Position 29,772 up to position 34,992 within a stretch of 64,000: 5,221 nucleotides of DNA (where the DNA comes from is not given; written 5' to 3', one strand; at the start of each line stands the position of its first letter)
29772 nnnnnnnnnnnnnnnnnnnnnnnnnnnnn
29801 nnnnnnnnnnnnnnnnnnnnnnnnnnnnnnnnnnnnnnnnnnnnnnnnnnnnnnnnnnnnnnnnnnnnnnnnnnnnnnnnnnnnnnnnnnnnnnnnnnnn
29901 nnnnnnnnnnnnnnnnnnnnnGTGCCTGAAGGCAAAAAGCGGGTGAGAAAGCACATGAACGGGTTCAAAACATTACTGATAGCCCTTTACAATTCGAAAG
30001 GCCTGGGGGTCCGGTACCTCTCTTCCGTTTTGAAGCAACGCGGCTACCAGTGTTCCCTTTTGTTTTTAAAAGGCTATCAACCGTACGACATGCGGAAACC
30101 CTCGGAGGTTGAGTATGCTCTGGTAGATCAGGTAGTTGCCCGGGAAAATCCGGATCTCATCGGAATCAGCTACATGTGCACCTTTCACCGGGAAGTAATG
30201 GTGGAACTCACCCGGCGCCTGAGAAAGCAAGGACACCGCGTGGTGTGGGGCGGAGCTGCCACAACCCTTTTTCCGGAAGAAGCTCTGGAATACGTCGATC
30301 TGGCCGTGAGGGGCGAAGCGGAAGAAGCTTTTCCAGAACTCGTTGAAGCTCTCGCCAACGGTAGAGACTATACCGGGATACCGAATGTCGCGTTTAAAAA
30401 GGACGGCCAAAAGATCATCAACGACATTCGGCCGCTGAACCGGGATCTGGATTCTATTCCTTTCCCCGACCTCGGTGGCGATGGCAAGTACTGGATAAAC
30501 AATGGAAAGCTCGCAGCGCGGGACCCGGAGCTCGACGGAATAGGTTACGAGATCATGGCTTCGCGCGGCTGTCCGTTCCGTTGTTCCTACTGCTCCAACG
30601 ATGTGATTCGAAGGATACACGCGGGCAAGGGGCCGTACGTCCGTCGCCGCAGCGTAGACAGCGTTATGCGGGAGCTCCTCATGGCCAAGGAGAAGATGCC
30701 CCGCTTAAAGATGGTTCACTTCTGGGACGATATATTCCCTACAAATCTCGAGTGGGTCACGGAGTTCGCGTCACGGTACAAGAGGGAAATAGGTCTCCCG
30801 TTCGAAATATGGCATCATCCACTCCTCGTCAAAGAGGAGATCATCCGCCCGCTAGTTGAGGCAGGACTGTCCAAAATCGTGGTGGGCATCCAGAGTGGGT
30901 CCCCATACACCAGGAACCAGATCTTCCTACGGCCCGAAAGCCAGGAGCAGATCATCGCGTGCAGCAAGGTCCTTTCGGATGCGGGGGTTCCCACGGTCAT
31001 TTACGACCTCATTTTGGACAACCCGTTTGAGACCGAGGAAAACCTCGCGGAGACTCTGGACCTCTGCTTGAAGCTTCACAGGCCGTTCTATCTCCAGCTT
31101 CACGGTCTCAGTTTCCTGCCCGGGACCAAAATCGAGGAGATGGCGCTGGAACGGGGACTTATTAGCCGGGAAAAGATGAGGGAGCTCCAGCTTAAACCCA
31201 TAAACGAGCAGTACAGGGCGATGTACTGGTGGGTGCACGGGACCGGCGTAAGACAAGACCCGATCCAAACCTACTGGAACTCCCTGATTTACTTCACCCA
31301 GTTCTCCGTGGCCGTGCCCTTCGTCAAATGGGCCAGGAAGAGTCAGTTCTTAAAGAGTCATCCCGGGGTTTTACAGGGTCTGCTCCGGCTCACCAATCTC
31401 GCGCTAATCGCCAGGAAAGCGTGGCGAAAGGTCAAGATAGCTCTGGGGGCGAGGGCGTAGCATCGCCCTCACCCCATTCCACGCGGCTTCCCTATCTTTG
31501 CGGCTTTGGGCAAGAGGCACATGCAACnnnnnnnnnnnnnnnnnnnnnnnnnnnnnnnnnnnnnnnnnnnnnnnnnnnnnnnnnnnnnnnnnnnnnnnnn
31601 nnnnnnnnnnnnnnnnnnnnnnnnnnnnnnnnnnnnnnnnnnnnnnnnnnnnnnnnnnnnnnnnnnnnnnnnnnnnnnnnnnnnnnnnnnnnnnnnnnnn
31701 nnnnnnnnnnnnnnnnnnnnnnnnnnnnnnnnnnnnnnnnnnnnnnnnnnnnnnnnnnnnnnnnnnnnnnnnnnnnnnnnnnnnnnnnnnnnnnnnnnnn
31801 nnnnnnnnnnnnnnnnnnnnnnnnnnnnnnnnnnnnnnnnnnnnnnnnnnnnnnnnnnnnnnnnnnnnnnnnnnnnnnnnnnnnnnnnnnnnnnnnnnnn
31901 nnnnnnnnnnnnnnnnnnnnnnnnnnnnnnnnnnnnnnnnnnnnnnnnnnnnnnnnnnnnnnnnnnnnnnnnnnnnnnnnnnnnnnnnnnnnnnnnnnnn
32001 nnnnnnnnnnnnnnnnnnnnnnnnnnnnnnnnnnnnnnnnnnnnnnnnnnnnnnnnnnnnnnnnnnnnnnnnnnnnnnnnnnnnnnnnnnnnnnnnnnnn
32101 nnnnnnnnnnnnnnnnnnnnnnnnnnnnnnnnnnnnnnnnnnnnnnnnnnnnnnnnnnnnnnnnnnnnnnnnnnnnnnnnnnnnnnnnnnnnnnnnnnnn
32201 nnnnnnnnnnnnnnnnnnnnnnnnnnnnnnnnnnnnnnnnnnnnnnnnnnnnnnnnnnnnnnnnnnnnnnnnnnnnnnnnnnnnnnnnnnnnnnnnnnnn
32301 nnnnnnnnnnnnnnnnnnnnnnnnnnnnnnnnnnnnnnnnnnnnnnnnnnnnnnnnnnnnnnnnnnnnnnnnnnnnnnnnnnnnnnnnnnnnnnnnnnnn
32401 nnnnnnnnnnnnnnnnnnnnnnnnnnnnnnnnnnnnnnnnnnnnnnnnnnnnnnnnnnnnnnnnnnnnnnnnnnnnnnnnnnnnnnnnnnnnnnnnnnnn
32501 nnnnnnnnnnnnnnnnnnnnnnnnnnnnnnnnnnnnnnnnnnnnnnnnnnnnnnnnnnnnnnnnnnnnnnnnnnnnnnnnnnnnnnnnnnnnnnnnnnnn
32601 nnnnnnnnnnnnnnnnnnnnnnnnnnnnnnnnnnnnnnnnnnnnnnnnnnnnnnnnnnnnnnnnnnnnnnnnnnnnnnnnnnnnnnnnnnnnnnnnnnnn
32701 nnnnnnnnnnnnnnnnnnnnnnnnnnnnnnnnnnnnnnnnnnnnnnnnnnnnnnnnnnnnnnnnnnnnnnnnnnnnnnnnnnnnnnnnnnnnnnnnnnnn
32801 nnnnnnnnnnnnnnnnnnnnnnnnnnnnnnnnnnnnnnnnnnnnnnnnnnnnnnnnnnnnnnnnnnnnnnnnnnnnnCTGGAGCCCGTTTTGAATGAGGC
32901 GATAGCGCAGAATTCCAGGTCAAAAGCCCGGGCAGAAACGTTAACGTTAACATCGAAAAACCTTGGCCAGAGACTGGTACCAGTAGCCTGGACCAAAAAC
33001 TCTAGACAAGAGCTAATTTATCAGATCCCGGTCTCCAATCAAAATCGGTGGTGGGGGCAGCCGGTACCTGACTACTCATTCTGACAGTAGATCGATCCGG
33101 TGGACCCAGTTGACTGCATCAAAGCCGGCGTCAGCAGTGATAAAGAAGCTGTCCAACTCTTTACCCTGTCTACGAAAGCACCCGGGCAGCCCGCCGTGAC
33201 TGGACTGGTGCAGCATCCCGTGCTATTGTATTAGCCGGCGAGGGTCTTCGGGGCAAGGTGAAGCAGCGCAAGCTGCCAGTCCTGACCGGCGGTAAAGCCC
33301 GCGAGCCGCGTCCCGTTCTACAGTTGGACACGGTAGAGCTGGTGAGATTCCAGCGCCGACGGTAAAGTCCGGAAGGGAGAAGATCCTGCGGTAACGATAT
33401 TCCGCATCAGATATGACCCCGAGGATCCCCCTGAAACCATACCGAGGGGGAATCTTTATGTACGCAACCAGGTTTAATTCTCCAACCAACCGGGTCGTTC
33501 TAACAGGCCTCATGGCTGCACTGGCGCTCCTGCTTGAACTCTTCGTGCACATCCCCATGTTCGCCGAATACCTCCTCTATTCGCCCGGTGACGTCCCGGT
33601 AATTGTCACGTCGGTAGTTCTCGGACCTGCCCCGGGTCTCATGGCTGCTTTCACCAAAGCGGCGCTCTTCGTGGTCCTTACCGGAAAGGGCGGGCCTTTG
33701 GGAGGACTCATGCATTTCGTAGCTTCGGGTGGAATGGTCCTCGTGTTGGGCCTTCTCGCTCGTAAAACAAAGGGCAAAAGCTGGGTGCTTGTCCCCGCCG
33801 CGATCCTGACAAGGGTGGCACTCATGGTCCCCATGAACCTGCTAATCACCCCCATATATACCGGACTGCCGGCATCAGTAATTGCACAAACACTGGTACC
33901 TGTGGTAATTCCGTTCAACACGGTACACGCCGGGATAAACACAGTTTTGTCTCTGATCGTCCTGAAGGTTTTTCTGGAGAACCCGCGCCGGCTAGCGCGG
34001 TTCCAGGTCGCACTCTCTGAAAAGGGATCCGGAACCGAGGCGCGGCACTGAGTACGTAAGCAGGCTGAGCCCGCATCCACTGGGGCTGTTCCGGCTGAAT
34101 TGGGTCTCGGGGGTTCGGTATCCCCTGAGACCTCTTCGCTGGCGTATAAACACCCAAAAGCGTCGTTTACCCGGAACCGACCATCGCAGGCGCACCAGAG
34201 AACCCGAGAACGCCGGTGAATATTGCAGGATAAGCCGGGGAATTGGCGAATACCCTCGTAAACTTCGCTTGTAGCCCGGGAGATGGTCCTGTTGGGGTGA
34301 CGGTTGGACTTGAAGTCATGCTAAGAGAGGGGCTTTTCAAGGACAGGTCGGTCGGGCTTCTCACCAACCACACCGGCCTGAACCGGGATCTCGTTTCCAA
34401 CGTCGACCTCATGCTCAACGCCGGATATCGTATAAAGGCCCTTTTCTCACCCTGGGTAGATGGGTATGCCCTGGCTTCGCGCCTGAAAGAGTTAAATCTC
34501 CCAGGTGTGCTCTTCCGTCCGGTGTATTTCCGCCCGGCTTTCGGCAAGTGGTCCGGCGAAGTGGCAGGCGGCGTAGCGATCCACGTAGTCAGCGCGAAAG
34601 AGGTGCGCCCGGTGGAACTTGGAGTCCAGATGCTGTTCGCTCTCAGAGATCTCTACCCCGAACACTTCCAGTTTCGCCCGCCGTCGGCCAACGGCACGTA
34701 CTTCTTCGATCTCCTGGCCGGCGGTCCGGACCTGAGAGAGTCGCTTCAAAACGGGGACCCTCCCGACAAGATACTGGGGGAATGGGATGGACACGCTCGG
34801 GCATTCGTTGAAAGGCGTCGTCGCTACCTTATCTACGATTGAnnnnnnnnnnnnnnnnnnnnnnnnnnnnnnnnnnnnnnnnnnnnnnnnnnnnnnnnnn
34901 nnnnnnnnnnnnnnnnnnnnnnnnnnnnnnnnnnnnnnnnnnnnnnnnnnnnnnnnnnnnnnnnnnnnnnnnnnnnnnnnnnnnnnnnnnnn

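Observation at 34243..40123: MurNAc/peptidoglycan-recycling cluster with a MurQ–serine-hydrolase fusion, a kinase instead of a PTS, and a decayed NamZ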

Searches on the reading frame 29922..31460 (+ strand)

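Call 4: search_protein_families(library=pfam, proteins=[window:29922-31460:+], max_evalue=0.01)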
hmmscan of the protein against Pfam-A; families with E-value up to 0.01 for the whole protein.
window:29922-31460:+ (512 aa): 3 families
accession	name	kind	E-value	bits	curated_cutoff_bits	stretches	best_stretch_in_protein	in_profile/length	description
PF04055.27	Radical_SAM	-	6.9e-20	72.3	29.5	1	214-382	4-166/166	Radical SAM superfamily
PF02310.24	B12-binding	-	3.1e-16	59.8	32.1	1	28-141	15-121/121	B12 binding domain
PF19864.5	Radical_SAM_N2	-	1.8e-05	24.7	29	1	94-148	75-129/151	Radical SAM proteins, N-terminal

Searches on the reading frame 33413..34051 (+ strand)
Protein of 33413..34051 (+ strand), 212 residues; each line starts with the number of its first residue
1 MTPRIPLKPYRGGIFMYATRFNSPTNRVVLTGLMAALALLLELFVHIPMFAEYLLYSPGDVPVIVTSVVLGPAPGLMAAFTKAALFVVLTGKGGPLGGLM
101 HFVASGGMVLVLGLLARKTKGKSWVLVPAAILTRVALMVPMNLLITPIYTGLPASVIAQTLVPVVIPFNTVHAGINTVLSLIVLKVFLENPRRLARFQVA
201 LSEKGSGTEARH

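Call 4: search_protein_families(library=pfam, proteins=[window:33413-34051:+], max_evalue=0.01)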
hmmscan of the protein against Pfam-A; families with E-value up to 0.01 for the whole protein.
window:33413-34051:+ (212 aa): 2 families
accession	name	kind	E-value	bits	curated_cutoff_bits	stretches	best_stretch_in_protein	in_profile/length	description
PF07155.17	ECF-ribofla_trS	-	1.1e-12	48.8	26.7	1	25-185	4-168/172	ECF-type riboflavin transporter, S component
PF12822.12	ECF_trnsprt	-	1.4e-10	41.9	30.7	1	27-183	2-168/169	ECF transporter, substrate-specific component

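Call 5: search_protein_families(library=ncbifam, proteins=[window:33413-34051:+], max_evalue=0.01)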
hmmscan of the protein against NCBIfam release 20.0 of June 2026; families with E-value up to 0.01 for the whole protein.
window:33413-34051:+ (212 aa): 2 families
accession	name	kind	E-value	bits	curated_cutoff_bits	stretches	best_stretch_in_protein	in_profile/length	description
TIGR04518.1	ECF_S_folT_fam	subfamily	1.2e-08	34.8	60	1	25-190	4-160/163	folate family ECF transporter S component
NF046054.1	memb_MPN527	equivalog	0.0013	18.8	80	1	26-150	3-143/211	MPN527 family putative ECF transporter permease subunit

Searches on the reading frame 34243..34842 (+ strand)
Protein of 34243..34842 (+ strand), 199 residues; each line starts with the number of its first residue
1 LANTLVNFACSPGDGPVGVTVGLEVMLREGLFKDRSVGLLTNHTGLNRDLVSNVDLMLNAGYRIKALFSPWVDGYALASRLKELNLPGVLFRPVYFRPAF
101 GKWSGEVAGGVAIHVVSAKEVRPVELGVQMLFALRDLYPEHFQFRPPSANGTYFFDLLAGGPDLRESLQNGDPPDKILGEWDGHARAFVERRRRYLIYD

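Call 4: search_protein_families(library=pfam, proteins=[window:34243-34842:+], max_evalue=0.01)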
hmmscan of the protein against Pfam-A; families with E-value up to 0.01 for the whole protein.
window:34243-34842:+ (199 aa): 2 families
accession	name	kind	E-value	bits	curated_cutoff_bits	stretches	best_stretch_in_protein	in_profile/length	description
PF20732.2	NamZ_C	-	4.7e-34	118.8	25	1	69-198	29-152/152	Exo-beta-N-acetylmuramidase NamZ, C-terminal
PF07075.17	NamZ_N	-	0.00046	20.1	26.9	1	37-70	1-35/203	Exo-beta-N-acetylmuramidase NamZ, N-terminal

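Call 5: search_protein_families(library=ncbifam, proteins=[window:34243-34842:+], max_evalue=0.01)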
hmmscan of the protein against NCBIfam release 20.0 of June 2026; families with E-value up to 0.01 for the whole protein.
window:34243-34842:+ (199 aa): 0 families

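Call 73: find_homologous_proteins(query=window:34318-34842:+, max_evalue=1e-10)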
Query window:34318-34842:+ (174 aa): 4 proteins with E <= 1e-10 among 191 candidates.
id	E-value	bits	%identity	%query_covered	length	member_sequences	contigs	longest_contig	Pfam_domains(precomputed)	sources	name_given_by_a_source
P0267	1.7e-113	395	100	100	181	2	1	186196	PF20732.3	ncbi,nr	ncbi:MAG TPA: DUF1343 domain-containing protein [Firmicutes bacterium]|nr:DUF1343 domain-containing 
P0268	1.5e-38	151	35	99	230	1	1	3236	PF07075.18,PF20732.3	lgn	-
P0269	2.5e-27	114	43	75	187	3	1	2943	PF20732.3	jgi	jgi:uncharacterized protein YbbC (DUF1343 family)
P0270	1.7e-23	102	44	78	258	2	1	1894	PF07075.18,PF20732.3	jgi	jgi:uncharacterized protein YbbC (DUF1343 family)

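Call 75: find_encoding_contigs(protein=P0268, flank=4000, max_places=3)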
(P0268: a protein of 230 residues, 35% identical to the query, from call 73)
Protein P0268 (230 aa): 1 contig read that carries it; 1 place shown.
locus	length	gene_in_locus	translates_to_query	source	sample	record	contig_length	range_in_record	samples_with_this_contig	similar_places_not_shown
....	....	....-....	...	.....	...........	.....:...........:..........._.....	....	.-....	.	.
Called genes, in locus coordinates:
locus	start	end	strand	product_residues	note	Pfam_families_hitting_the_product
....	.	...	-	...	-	?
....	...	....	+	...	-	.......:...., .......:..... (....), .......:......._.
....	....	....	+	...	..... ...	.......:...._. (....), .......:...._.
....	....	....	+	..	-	?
